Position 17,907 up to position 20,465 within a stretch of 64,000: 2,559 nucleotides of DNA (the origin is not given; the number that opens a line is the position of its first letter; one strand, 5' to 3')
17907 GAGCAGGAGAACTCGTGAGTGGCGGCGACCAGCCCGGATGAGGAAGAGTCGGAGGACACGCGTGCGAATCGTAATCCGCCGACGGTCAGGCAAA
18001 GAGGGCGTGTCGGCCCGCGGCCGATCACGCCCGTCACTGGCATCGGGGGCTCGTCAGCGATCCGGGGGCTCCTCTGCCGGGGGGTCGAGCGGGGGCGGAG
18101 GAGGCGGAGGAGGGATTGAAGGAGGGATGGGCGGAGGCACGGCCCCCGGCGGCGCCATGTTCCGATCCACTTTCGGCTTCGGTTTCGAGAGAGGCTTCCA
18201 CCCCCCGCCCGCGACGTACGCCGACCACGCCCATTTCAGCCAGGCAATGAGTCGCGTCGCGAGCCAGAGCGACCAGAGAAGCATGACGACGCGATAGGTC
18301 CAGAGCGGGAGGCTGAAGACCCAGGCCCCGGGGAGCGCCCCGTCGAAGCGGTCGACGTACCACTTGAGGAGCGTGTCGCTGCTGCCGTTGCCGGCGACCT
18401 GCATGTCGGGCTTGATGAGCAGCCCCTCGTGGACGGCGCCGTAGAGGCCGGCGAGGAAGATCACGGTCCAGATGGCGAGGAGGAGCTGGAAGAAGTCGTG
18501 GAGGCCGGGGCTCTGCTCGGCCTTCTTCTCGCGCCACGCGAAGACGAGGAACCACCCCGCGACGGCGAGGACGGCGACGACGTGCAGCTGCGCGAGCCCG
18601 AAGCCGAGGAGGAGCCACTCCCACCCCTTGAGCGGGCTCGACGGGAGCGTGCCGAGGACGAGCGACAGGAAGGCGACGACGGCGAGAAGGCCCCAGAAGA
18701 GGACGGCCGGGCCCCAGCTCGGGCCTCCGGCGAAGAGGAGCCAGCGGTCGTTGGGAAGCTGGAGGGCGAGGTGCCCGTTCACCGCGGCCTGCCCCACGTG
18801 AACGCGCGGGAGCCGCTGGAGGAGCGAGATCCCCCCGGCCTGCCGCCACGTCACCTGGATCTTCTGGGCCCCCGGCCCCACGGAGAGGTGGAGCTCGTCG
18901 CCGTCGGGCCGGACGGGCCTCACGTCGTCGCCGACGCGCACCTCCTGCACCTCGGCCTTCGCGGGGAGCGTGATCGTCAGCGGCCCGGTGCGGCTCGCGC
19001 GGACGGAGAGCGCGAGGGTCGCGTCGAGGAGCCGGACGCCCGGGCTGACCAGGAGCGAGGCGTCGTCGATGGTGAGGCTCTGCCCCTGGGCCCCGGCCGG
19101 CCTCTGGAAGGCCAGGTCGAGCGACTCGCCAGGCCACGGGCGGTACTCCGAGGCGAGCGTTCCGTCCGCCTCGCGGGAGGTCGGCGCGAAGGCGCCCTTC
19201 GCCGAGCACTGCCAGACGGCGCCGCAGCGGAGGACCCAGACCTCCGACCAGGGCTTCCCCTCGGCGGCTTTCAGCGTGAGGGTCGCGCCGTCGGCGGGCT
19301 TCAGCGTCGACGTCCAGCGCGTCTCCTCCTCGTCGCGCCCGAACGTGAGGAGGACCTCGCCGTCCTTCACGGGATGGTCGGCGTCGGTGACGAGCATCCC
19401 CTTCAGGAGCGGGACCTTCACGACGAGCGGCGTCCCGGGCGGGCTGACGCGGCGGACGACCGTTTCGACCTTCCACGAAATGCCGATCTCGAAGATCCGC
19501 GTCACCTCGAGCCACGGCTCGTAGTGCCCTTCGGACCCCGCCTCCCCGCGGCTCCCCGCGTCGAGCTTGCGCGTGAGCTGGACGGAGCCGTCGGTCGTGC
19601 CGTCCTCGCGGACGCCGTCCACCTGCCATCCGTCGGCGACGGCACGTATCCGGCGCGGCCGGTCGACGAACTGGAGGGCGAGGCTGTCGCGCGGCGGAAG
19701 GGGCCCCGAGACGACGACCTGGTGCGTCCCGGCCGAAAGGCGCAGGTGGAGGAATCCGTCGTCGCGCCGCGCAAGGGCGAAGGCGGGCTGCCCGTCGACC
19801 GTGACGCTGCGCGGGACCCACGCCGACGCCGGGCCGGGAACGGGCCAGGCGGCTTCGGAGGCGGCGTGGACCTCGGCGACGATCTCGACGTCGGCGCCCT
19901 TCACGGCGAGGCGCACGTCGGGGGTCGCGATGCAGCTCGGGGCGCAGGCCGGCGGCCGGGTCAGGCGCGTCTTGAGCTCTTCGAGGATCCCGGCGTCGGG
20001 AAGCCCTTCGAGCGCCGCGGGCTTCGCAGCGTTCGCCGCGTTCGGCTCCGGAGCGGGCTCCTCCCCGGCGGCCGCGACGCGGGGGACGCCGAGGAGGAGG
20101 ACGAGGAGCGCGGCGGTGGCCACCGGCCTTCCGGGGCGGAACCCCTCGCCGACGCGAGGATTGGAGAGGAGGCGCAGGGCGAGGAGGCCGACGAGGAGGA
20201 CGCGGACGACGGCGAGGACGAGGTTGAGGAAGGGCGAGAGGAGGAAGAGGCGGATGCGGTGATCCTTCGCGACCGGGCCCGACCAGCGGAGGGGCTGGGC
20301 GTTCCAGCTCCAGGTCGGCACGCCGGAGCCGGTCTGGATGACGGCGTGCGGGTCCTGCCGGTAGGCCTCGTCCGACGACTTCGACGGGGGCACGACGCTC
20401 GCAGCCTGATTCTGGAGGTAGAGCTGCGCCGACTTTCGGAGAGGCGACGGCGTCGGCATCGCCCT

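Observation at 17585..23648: Minus-strand gene cluster encoding an orphan FtsX/MacB-type permease, an internally duplicated 1432-aa membrane protein and a Cys-rich small protein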

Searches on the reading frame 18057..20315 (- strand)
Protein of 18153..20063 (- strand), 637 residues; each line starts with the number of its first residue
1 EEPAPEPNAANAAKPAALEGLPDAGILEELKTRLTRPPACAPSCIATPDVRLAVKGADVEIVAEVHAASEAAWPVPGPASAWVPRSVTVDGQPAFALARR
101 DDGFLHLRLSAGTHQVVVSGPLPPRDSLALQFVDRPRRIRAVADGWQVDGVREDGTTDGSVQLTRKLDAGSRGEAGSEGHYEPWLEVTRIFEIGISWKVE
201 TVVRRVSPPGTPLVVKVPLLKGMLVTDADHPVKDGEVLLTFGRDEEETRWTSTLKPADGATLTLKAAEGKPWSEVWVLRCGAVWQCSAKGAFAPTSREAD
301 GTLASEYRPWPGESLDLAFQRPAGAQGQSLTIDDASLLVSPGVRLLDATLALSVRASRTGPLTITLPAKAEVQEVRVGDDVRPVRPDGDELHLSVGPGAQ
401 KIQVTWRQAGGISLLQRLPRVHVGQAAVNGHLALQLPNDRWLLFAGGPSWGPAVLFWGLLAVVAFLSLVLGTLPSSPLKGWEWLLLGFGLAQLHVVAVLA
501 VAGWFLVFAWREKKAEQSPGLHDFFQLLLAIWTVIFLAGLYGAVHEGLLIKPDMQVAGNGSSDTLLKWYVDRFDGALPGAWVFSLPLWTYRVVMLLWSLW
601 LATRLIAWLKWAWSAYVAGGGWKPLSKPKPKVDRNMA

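Call 30: predict_structure(alignment_id=A2)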
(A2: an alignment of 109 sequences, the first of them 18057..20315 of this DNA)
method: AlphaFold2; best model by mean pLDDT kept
length: 753 residues; sequences in the alignment: 109
mean_pLDDT: 85.6   pTM: 0.64
mean pLDDT of the five models: 85.6, 84.6, 84.3, 84.1, 84.1
residues with pLDDT >= 90: 508; 70-90: 110; 50-70: 80; < 50: 55
segments of 3 or more residues with pLDDT < 50: 1-3, 76-105, 720-723, 729-731, 749-753
pLDDT, mean of each block of 10 residues (from residue 1): 50 58 69 80 82 62 53 45 37 42 57 75 84 97 97 96 95 96 96 97 93 96 96 97 96 63 84 92 96 93 96 96 96 95 93 96 89 93 90 97 80 91 98 98 95 98 97 97 97 96 97 97 96 91 91 92 95 92 95 91 92 97 95 91 94 95 97 96 96 95 83 54 49 53 53 45
secondary structure, 60 per line:
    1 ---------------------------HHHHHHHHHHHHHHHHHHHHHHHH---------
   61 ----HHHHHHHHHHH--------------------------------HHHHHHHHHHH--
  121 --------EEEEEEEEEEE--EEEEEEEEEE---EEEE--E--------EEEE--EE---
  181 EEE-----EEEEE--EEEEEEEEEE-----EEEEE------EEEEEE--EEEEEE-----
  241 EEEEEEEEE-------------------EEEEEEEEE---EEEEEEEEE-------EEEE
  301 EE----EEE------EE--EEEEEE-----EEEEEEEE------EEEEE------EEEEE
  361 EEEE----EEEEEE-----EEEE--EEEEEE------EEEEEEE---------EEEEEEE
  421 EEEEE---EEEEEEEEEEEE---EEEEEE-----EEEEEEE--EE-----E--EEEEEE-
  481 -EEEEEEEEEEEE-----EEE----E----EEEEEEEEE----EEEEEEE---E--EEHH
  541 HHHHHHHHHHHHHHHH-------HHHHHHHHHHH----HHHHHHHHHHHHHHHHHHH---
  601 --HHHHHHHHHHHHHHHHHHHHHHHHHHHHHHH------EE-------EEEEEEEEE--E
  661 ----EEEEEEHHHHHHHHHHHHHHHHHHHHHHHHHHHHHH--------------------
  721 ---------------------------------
elements in order (helices of 4 or more, strands of 3 or more residues): H28-51 H65-75 H108-118 E129-139 E142-151 E155-158 E170-173 E181-183 E189-193 E196-205 E211-215 E222-227 E230-235 E241-249 E269-277 E281-289 E297-302 E307-309 E320-325 E331-338 E345-349 E356-364 E369-374 E380-383 E386-391 E398-404 E414-425 E429-440 E444-449 E455-461 E474-479 E482-493 E499-501 E511-519 E524-530 H539-556 H564-574 H579-597 H603-633 E649-657 E665-670 H671-700
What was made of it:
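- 18708..20063 (-): Variable spacer plus periplasmic ectodomain 2 (aa 764-1215). It is homologous to ectodomain 1 and has the conserved pair C803/C807. AF2 C-half pLDDT 85.6 (call 30).
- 18213..18707 (-): Membrane domain of module 2 (aa 1216-1380): TM7-TM10, the PDMQVAG.GS motif, a beta-hairpin and TM11. The preceding R-W-L-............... block is the most conserved stretch of the whole protein. AF2 helices and strands (call 30).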

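Call 65: fold_search(model_id=the predicted structure, library=pdb)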
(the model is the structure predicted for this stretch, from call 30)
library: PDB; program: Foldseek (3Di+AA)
matches with E <= 10: 957; with E <= 0.001: 29
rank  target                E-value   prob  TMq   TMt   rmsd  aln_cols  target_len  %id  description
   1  7oci_A                3.0e-08  1.00  0.14  0.23  22.6       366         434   11  Cryo-EM structure of yeast Ost6p containing oligosaccharyltransferase complex (released 2022-02-16)
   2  6ezn_A                4.9e-08  1.00  0.14  0.23  22.6       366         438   10  Cryo-EM structure of the yeast oligosaccharyltransferase (OST) complex (released 2018-01-17)
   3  6c26_1                5.2e-08  1.00  0.14  0.24  23.3       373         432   10  The Cryo-EM structure of a eukaryotic oligosaccharyl transferase complex (released 2018-01-31)
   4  8agb_E                9.9e-08  1.00  0.13  0.23  22.4       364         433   10  Structure of yeast oligosaccharylransferase complex with lipid-linked oligosaccharide bound (released 2022-12-07)
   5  8pn9_E                3.1e-07  1.00  0.14  0.19  24.3       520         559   10  Structure of human oligosaccharyltransferase OST-A complex bound to NGI-1 (released 2024-05-08)
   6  6s7t_E                4.2e-07  1.00  0.15  0.24  26.2       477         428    9  Cryo-EM structure of human oligosaccharyltransferase complex OST-B (released 2019-12-18)
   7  8b6l_O                4.7e-07  1.00  0.15  0.19  24.5       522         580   10  Subtomogram average of the human Sec61-TRAP-OSTA-translocon (released 2022-12-07)
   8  6s7o_E                8.1e-07  1.00  0.15  0.19  26.1       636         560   10  Cryo-EM structure of human oligosaccharyltransferase complex OST-A (released 2019-12-18)
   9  7n61_1B               1.8e-05  0.57  0.09  0.10  34.6       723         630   11  structure of C2 projections and MIPs (released 2022-05-18)
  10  7w6b                  4.9e-05  0.60  0.07  0.07  26.5       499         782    9  Crystal Structure of PitA from pilus islet-2 of Streptococcus oralis (released 2022-06-01)
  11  7w72_T                5.5e-05  0.69  0.09  0.13  31.5       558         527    8  Structure of a human glycosylphosphatidylinositol (GPI) transamidase (released 2022-02-16)
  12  9ub7_E                6.5e-05  0.77  0.10  0.13  32.0       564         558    9  Structure of glycosylphosphatidylinositol transamidase,state 1 (released 2026-04-08)
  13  8t2v_A                6.8e-05  0.75  0.11  0.10  18.6       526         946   12  Cryo-EM Structures of Full-length Integrin alphaIIbbeta3 in Native Lipids (released 2023-07-26)
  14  3fcs_A                7.2e-05  0.90  0.12  0.11  18.2       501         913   12  Structure of complete ectodomain of integrin aIIBb3 (released 2009-01-20)
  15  9ijj_h                9.0e-05  0.77  0.11  0.07  22.5       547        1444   10  In situ structure of the central apparatus in mouse sperm axoneme. (released 2025-06-04)
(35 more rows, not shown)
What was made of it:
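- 18708..20063 (-): Foldseek hits to OST1/ribophorin I at E 3e-8, probability 1.0 (call 65).
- On OST1 / Ribophorin I: Foldseek E 3e-8, probability 1.0 (call 65).
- Closest known: OST1 / ribophorin I. Different: TM-scores are low at 0.14-0.24 (call 65).
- The ectodomains' best structural match is OST1/ribophorin I (call 65).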

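Call 69: search_protein_representatives(protein=window:18153-20063:-)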
Query: 637 residues. Proteins with E-value up to 0.001 (for the whole library): 2400; up to 1e-10: 1992; up to 1e-30: 1379. The best 150 are listed.
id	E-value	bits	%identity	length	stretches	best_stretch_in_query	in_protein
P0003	0.0e+00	1267.8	86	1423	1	1-634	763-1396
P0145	1.1e-228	777.4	57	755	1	21-631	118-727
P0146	1.5e-223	760.4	59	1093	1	14-630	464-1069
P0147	9.2e-204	695.1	50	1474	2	7-631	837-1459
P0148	6.7e-203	692.2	52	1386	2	17-625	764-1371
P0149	5.6e-188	642.9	50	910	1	5-630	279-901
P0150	7.9e-188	642.4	60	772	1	21-509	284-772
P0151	1.8e-182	624.7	48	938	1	15-631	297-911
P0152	2.8e-181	620.7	48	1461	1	21-625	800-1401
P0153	2.9e-179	614.1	49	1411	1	17-632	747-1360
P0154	4.0e-178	610.3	48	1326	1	19-630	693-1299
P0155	7.6e-176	602.8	44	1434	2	20-629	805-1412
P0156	2.4e-175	601.1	47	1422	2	19-630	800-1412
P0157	1.9e-169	581.6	48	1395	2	21-627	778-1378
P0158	6.7e-168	576.5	47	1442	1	22-625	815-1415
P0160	2.5e-165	568.0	45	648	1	19-629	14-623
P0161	3.5e-164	564.3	42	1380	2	16-625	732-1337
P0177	9.9e-155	533.0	41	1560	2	20-629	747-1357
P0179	2.4e-154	531.8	41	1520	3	22-631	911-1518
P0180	7.5e-153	526.8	44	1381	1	12-631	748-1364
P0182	3.9e-151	521.1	44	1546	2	18-630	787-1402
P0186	1.3e-150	519.4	40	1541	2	15-630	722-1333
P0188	7.7e-150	516.9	43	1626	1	15-630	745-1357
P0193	4.9e-147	507.6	40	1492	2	14-631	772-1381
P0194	9.9e-147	506.6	40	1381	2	21-630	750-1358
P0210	6.2e-140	484.1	37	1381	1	14-629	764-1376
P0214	4.2e-139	481.4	38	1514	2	19-633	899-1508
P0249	1.5e-132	459.7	38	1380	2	20-625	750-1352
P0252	5.1e-132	458.0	40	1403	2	12-626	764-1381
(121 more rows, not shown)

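Call 78: search_protein_families(library=pfam, proteins=[P0188, P0177, P0186, P0182, P0179, P0214], max_evalue=0.01)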
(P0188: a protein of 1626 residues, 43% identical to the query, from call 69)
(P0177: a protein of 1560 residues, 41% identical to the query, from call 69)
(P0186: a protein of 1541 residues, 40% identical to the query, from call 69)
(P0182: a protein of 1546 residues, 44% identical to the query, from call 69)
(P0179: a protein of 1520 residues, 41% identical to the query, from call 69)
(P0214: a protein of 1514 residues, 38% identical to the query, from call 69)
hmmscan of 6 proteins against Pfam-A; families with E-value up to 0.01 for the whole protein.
P0188 (1626 aa): 0 families

P0177 (1560 aa): 0 families

P0186 (1541 aa): 0 families

P0182 (1546 aa): 0 families

P0179 (1520 aa): 0 families

P0214 (1514 aa): 0 families

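Call 88: find_encoding_contigs(protein=P0160, flank=5000, max_places=2)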
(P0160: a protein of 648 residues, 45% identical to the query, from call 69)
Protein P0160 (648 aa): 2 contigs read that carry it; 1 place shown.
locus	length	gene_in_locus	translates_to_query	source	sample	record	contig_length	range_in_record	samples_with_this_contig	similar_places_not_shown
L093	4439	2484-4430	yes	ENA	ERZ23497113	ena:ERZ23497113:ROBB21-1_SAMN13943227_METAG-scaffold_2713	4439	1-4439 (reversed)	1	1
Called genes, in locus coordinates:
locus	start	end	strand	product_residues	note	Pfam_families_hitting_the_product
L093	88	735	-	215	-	-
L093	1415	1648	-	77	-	-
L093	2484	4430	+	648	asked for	-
